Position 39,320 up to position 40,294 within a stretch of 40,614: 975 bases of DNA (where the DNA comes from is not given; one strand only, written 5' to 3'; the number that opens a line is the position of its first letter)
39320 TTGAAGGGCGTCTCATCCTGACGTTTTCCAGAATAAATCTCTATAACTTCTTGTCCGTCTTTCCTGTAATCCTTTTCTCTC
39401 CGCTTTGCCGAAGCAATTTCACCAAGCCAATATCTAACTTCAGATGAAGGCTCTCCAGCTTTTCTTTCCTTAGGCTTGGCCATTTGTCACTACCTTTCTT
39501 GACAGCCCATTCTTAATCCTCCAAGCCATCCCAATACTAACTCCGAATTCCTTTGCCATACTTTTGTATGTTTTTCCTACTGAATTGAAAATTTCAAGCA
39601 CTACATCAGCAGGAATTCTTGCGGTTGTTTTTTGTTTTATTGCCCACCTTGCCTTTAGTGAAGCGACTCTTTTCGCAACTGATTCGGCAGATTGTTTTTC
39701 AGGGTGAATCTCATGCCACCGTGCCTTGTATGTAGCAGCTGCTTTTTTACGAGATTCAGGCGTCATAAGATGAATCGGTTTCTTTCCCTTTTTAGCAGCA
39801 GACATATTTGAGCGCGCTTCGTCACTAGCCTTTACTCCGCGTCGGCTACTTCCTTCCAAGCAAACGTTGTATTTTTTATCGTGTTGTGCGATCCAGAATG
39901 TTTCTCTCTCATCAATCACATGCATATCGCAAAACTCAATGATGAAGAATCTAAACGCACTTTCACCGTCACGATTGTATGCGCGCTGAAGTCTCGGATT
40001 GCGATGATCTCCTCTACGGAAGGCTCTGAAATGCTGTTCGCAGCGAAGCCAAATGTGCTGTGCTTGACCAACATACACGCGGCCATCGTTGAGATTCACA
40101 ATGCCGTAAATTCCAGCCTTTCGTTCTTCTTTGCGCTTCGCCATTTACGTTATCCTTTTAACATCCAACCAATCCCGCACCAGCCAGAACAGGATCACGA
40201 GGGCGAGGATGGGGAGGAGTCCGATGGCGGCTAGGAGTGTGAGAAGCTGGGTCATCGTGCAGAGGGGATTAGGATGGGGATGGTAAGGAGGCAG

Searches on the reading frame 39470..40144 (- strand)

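Call 13: search_protein_families(library=pfam, proteins=[window:39470-40144:-], max_evalue=0.01)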
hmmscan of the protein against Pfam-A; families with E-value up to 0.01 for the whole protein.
window:39470-40144:- (224 aa): 2 families
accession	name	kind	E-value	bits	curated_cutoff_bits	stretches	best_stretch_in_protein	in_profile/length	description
PF01541.30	GIY-YIG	-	9.5e-09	35.9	22.6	1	10-93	2-78/78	GIY-YIG catalytic domain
PF17301.7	LpqV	-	0.0033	18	25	1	123-162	69-108/113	Putative lipoprotein LpqV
